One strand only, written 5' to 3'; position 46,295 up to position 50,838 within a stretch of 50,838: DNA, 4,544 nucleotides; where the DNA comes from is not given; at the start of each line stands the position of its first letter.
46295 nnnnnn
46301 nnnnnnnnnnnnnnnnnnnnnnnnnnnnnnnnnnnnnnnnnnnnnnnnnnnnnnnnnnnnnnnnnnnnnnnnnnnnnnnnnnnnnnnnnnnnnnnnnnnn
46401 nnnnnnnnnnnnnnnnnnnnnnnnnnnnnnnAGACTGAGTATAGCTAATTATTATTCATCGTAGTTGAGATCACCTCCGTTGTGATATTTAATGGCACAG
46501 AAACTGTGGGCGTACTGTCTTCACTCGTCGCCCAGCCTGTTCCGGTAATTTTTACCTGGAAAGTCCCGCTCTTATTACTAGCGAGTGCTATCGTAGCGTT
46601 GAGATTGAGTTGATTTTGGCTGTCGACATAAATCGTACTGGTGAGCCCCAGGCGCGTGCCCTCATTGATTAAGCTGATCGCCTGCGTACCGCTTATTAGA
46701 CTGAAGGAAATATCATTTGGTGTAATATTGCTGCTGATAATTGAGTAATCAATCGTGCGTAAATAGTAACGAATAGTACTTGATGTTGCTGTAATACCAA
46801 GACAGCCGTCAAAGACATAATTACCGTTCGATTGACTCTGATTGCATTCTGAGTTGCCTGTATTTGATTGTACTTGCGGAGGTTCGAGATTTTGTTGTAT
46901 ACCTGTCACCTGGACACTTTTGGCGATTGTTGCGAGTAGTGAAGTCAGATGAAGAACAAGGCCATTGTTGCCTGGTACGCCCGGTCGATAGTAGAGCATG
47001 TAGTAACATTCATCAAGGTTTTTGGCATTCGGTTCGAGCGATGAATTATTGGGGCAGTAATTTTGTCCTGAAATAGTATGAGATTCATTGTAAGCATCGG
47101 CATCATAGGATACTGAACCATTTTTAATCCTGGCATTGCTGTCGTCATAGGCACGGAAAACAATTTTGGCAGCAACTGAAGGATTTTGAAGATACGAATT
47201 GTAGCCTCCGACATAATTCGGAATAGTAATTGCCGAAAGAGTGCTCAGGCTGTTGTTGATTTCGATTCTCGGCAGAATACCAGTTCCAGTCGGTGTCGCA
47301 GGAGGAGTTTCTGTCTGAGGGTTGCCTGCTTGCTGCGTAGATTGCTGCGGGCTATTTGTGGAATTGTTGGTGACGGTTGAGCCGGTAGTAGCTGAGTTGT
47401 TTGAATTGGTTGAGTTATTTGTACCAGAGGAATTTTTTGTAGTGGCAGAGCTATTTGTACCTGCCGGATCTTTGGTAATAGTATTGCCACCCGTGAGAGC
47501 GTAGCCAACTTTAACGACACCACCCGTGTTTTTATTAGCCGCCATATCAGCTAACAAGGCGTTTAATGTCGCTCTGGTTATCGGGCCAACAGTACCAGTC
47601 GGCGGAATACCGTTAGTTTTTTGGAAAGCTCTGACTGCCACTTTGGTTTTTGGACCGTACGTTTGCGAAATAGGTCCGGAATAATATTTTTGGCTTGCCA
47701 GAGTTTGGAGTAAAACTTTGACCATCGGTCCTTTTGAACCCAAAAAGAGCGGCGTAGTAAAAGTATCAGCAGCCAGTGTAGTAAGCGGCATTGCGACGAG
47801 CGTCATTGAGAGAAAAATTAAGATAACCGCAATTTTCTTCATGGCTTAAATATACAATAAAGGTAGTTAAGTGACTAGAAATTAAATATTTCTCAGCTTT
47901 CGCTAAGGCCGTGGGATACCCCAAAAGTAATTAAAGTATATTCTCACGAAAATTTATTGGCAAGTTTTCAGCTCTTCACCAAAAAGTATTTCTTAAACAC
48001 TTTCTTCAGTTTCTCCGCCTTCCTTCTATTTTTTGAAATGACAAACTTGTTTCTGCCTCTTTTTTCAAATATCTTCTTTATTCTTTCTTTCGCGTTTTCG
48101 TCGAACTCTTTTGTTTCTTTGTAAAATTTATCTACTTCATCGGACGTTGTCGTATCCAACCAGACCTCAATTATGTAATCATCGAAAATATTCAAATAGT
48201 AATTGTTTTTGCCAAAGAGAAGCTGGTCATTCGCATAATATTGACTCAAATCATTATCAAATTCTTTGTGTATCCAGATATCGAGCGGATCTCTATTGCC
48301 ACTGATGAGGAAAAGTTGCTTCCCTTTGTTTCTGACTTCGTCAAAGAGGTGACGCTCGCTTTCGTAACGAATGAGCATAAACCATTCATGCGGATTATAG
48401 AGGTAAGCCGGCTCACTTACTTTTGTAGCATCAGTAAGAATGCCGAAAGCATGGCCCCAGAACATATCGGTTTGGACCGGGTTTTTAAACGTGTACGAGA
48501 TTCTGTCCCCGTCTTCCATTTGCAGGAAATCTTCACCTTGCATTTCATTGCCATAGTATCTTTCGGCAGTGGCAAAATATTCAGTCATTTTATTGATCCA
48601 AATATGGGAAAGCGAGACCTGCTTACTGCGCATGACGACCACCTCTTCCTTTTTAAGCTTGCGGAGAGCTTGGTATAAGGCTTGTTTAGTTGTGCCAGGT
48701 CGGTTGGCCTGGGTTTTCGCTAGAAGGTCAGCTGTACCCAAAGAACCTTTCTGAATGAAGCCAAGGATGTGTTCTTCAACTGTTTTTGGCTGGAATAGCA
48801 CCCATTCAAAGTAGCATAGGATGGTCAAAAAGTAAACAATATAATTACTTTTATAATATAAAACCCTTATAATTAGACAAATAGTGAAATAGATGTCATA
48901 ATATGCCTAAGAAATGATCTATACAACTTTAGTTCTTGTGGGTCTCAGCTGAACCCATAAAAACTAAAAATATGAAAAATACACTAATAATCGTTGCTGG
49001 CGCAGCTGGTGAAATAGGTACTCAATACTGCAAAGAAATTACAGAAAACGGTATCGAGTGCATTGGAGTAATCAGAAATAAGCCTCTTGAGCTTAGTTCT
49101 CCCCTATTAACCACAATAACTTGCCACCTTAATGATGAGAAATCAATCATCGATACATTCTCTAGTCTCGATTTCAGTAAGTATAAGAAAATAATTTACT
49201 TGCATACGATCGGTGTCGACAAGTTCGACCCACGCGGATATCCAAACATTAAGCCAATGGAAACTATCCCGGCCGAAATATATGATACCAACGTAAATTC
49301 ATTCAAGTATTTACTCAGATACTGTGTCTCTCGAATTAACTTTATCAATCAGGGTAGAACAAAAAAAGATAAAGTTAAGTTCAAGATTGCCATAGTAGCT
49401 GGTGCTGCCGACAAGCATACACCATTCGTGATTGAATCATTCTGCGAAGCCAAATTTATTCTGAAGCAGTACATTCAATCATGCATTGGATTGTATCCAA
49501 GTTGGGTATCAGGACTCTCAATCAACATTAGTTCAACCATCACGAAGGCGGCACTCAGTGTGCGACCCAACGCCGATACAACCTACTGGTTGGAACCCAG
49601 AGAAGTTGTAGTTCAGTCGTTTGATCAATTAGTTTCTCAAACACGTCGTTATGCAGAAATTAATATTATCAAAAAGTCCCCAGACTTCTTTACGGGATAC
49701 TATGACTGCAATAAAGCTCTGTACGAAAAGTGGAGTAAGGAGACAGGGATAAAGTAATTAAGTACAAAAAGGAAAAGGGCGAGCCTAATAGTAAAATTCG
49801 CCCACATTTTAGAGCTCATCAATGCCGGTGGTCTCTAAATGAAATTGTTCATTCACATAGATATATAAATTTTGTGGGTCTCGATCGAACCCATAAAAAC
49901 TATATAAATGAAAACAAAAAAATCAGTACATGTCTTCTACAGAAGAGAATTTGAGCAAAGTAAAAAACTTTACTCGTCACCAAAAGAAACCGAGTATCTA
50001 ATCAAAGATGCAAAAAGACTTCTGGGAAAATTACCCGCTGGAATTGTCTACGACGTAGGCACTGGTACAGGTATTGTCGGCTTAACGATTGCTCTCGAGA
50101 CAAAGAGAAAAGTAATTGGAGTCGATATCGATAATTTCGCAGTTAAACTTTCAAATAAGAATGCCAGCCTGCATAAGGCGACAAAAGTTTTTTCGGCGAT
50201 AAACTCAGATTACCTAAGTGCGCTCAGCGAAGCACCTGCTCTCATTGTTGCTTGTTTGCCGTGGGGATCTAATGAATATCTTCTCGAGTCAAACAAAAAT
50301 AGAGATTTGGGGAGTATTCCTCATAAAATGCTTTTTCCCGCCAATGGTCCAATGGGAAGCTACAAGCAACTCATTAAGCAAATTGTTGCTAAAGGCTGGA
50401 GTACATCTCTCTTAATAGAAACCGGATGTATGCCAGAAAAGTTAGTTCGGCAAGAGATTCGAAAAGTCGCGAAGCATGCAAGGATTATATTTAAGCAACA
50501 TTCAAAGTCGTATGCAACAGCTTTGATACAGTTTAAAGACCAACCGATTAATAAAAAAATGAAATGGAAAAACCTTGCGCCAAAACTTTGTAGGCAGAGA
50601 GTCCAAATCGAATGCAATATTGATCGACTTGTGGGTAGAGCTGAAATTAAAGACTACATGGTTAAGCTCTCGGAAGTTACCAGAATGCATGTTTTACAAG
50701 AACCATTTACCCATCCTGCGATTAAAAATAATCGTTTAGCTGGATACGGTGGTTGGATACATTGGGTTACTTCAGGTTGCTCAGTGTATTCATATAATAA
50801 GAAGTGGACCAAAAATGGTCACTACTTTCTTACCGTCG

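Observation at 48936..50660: Duplicated 31-nt dyad-symmetric promoter/operator in front of two adjacent genes, with a degenerate third copy inside the coding sequence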

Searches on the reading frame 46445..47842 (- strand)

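Call 7: search_protein_families(library=pfam, proteins=[window:46445-47842:-], max_evalue=0.1)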
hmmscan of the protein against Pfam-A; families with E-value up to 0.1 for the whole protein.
window:46445-47842:- (465 aa): 1 family
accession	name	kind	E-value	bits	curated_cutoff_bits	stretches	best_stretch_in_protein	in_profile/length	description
PF01471.23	PG_binding_1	-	1.4e-13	51.2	23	1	38-93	2-57/57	Putative peptidoglycan binding domain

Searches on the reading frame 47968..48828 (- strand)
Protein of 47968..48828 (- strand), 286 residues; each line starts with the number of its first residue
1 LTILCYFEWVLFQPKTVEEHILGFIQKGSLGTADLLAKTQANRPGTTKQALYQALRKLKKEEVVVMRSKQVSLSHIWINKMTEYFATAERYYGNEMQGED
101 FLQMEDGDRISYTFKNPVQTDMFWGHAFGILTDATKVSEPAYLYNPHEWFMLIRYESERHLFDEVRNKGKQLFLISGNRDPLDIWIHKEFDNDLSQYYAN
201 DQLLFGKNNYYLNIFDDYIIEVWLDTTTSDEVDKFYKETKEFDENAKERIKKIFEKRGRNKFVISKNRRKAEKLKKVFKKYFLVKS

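Call 7: search_protein_families(library=pfam, proteins=[window:47968-48828:-], max_evalue=0.1)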
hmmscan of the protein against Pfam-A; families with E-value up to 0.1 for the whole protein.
window:47968-48828:- (286 aa): 0 families

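Call 8: search_protein_families(library=ncbifam, proteins=[window:47968-48828:-], max_evalue=0.1)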
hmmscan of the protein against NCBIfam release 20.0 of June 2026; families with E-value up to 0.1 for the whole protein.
window:47968-48828:- (286 aa): 0 families

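Call 70: search_solved_structures(query=window:47968-48801:-, max_evalue=1)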
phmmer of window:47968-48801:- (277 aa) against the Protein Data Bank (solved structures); distinct sequences matched with E-value up to 1: 10.
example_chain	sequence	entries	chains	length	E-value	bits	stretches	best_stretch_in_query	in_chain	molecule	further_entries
9qhr_A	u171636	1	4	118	0.043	16.3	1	54-97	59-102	Chromatin structure-remodeling complex subunit RSC1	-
3gai_A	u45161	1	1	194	0.16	14.5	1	41-94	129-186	Cobalamin adenosyltransferase PduO-like protein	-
6l9j_A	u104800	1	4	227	0.2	14.2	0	177-222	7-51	SWI/SNF chromatin-remodeling complex subunit SNF5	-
3gah_A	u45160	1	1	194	0.26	13.8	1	46-94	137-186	Cobalamin adenosyltransferase PduO-like protein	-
3ci1_A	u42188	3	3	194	0.27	13.7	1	46-94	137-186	Cobalamin adenosyltransferase PduO-like protein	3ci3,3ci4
2r6x_A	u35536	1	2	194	0.28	13.7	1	46-94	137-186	Cobalamin adenosyltransferase PduO-like protein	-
2r6t_A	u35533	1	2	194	0.34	13.4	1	47-94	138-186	Cobalamin adenosyltransferase PduO-like protein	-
2nt8_A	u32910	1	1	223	0.35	13.4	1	46-94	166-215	Cobalamin adenosyltransferase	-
5jxd_A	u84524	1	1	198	0.41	13.1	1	210-243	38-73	Tumor necrosis factor alpha-induced protein 8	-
3gaj_A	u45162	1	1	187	0.49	12.9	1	46-91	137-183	Cobalamin adenosyltransferase PduO-like protein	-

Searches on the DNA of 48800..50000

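Call 31: search_rna_families(source=window, start=48800, end=50000, threshold=evalue, max_evalue=10, show_alignments=5)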
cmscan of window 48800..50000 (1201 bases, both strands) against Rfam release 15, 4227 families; matches with E-value up to 10: 6.
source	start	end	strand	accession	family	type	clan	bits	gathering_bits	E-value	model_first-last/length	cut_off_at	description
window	49921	49984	-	RF00440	SNORD37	Gene; snRNA; snoRNA; CD-box;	-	17.6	45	2.3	1-65/65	no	Small nucleolar RNA SNORD37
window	49608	49692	-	RF01797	fstAT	Gene; antitoxin;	-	17.3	72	5.5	1-94/94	no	Fst antitoxin sRNA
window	49805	49882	-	RF02211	ZFAT-AS1_1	Gene; lncRNA;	-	17.1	80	0.92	1-79/79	no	ZFAT antisense RNA 1 conserved region 1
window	49125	49254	+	RF00321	snoZ247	Gene; snRNA; snoRNA; CD-box;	-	16.5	38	3.3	1-139/139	no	Small nucleolar RNA Z247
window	49070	49157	-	RF01509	Afu_300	Gene; snRNA; snoRNA; CD-box;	-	14.9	40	7.2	1-91/91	no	A. fumigatus snoRNA Afu_300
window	49921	49989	-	RF00509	snosnR64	Gene; snRNA; snoRNA; CD-box;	CL00069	14.9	38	9.3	37-105/105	no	Small nucleolar RNA snR64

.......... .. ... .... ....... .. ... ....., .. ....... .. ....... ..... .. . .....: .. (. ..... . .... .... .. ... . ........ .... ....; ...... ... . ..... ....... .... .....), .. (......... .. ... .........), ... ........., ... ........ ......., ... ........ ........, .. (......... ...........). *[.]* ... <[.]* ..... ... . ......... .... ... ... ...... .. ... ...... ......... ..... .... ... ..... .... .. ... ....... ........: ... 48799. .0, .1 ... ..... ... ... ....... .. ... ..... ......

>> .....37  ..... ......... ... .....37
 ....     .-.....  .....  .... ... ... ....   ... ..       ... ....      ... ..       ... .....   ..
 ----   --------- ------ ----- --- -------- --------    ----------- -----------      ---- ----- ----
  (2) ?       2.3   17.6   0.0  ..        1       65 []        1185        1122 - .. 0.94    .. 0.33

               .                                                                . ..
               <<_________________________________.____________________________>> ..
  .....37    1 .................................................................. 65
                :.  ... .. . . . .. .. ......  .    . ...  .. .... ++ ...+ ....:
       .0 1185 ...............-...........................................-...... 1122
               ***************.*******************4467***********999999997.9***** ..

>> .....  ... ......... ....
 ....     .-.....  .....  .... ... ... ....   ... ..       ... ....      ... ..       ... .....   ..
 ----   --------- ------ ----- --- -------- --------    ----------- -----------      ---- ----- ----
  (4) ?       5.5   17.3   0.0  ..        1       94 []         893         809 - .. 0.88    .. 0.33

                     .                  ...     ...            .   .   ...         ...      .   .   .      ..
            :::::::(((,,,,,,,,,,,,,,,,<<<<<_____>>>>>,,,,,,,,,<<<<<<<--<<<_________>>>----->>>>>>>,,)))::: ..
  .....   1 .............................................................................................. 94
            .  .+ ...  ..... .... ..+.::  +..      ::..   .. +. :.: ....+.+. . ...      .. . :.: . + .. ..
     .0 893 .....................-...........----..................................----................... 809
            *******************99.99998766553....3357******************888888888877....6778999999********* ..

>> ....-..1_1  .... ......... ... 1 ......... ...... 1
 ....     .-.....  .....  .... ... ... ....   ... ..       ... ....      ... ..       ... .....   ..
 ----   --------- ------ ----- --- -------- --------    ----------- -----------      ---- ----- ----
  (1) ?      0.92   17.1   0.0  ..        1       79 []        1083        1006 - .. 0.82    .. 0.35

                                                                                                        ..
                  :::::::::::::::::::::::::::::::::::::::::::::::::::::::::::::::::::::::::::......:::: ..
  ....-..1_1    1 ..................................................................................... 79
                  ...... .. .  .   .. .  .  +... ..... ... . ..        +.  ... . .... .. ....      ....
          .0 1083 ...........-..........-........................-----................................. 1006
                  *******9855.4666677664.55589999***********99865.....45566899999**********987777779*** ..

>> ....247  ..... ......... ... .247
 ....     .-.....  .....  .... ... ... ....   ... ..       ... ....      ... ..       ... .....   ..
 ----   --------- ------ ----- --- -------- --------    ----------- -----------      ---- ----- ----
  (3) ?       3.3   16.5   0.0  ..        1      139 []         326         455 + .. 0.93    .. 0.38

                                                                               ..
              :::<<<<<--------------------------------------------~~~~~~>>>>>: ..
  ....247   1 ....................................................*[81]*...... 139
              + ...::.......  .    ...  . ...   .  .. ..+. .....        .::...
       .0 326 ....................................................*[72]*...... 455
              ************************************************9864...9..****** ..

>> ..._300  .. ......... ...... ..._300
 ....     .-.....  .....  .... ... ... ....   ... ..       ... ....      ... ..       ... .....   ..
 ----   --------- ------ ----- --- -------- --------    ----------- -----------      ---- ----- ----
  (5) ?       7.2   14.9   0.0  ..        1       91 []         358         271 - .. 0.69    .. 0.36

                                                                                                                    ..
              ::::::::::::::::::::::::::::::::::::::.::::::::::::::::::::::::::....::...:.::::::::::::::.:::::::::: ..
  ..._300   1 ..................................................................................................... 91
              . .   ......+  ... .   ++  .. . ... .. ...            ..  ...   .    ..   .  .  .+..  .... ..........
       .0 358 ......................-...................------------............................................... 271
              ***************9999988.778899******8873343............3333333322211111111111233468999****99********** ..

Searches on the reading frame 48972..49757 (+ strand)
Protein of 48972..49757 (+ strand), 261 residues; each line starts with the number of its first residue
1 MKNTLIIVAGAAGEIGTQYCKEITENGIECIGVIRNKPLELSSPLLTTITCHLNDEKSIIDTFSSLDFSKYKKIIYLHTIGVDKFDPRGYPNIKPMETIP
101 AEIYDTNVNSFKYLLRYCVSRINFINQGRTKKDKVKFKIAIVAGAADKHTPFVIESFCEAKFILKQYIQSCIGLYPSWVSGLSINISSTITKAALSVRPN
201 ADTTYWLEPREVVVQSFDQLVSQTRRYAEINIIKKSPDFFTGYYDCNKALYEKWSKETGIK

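Call 7: search_protein_families(library=pfam, proteins=[window:48972-49757:+], max_evalue=0.1)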
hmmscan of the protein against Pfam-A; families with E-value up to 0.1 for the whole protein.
window:48972-49757:+ (261 aa): 3 families
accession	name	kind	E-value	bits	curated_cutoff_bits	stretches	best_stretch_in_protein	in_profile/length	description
PF01370.27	Epimerase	-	9.1e-05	22.4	20.9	1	6-65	1-62/240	NAD dependent epimerase/dehydratase family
PF02719.21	Polysacc_synt_2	-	0.028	14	20.2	1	6-43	1-38/293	Polysaccharide biosynthesis protein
PF00106.31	adh_short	-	0.071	13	26.6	0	6-37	3-34/195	short chain dehydrogenase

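Call 8: search_protein_families(library=ncbifam, proteins=[window:48972-49757:+], max_evalue=0.1)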
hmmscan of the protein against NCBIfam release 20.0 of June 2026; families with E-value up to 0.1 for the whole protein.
window:48972-49757:+ (261 aa): 9 families
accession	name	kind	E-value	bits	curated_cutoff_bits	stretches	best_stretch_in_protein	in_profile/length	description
NF004823.0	PRK06179.1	subfamily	0.00087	18.8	310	1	2-64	4-66/271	oxidoreductase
NF042423.1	oxyalk_red_Shew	equivalog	0.0016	17.6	580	1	5-67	10-72/331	2-alkyl-3-oxoalkanoate reductase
NF005753.0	PRK07577.1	equivalog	0.0028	17.2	310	1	1-96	1-92/237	SDR family oxidoreductase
NF006619.0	PRK09186.1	equivalog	0.0083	15.8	255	1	2-33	3-34/256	oxidoreductase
NF005007.0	PRK06398.1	equivalog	0.016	14.4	341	1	1-122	5-119/259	aldose dehydrogenase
NF005118.0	PRK06550.1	equivalog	0.027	14.3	270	1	3-117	5-109/236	3-oxoacyl-ACP reductase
NF006074.0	PRK08220.1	equivalog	0.051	13.2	312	1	2-68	7-71/251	2,3-dihydro-2,3-dihydroxybenzoate dehydrogenase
NF042422.1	oxyalk_red_OleD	equivalog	0.063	12.6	580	0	6-66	3-63/329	2-alkyl-3-oxoalkanoate reductase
NF050062.1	FlagModPtmA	equivalog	0.064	12.8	350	1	2-37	3-39/256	flagellin modification protein PtmA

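Call 71: search_solved_structures(query=window:48972-49757:+, max_evalue=0.1)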
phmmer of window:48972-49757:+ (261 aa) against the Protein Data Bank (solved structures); distinct sequences matched with E-value up to 0.1: 0.

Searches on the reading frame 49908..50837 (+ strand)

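Call 7: search_protein_families(library=pfam, proteins=[window:49908-50837:+], max_evalue=0.1)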
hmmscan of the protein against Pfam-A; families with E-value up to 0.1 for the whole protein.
window:49908-50837:+ (310 aa): 7 families
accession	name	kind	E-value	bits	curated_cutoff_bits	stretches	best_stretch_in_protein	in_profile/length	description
PF06325.19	PrmA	-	1.4e-08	35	22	1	46-105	164-223/296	Ribosomal protein L11 methyltransferase (PrmA)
PF05175.20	MTS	-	8.7e-08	32.4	23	1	40-113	25-102/170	Methyltransferase small domain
PF13847.12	Methyltransf_31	-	4.1e-06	27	27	1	46-93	6-55/145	Methyltransferase domain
PF02475.24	TRM5-TYW2_MTfase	-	0.00013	22.4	28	1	46-103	39-97/164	TRM5/TYW2 methyltransferase domain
PF13649.12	Methyltransf_25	-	0.00056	21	27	1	47-91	1-46/97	Methyltransferase domain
PF10294.15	Methyltransf_16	-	0.00087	19.5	21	1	47-94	50-96/174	Lysine methyltransferase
PF09445.16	Methyltransf_15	-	0.00089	19.3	22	1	46-126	3-88/165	RNA cap guanine-N2 methyltransferase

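Call 8: search_protein_families(library=ncbifam, proteins=[window:49908-50837:+], max_evalue=0.1)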
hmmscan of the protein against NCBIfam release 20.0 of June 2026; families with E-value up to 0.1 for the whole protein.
window:49908-50837:+ (310 aa): 31 families (the best 25 are shown)
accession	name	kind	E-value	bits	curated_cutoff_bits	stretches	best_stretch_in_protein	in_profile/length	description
TIGR03534.1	RF_mod_PrmC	equivalog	2.8e-18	66.3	199.1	1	10-192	55-238/253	peptide chain release factor N(5)-glutamine methyltransferase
TIGR00536.1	hemK_fam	subfamily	1.6e-15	57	115.5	1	25-198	95-270/286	HemK family protein methyltransferase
NF011529.0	PRK14968.1-3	equivalog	6.7e-12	45.2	162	1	16-115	11-104/198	putative methyltransferase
TIGR00406.1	prmA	equivalog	1.2e-07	31.5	183.15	1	46-107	162-222/288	50S ribosomal protein L11 methyltransferase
TIGR00537.1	hemK_rel_arch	hypoth_equivalog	1e-06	28.6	87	1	42-104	18-77/179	HemK2/MTQ2 family protein methyltransferase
NF011527.0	PRK14968.1-1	equivalog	7.7e-06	25.8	242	1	18-102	11-85/192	putative methyltransferase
NF011528.0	PRK14968.1-2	equivalog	4.3e-05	23.1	171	1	45-108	40-105/205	putative methyltransferase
NF001790.0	PRK00517.3-3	equivalog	4.3e-05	23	269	1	45-97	124-176/262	50S ribosomal protein L11 methyltransferase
NF001785.0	PRK00517.2-2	equivalog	4.4e-05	22.8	188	1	46-95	148-197/282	50S ribosomal protein L11 methyltransferase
TIGR03533.1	L3_gln_methyl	equivalog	7.1e-05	22.3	229.7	1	43-119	121-199/284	50S ribosomal protein L3 N(5)-glutamine methyltransferase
NF041081.1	prot_lys_mtase_Arch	equivalog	9.9e-05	22.4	200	1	44-118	10-86/142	protein-lysine N-methyltransferase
NF005640.0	PRK07402.1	equivalog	0.00011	21.8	219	1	23-114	26-117/200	precorrin-6Y C5,15-methyltransferase subunit CbiT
NF011530.0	PRK14968.1-4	equivalog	0.00036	19.9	243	1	15-100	13-96/202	putative methyltransferase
NF001556.0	PRK00377.1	equivalog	0.00039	20.3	238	1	45-101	42-100/198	cobalt-precorrin-6Y C(15)-methyltransferase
TIGR00755.1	ksgA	equivalog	0.00041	19.8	171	1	42-119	28-104/256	16S rRNA (adenine(1518)-N(6)/adenine(1519)-N(6))-dimethyltransferase RsmA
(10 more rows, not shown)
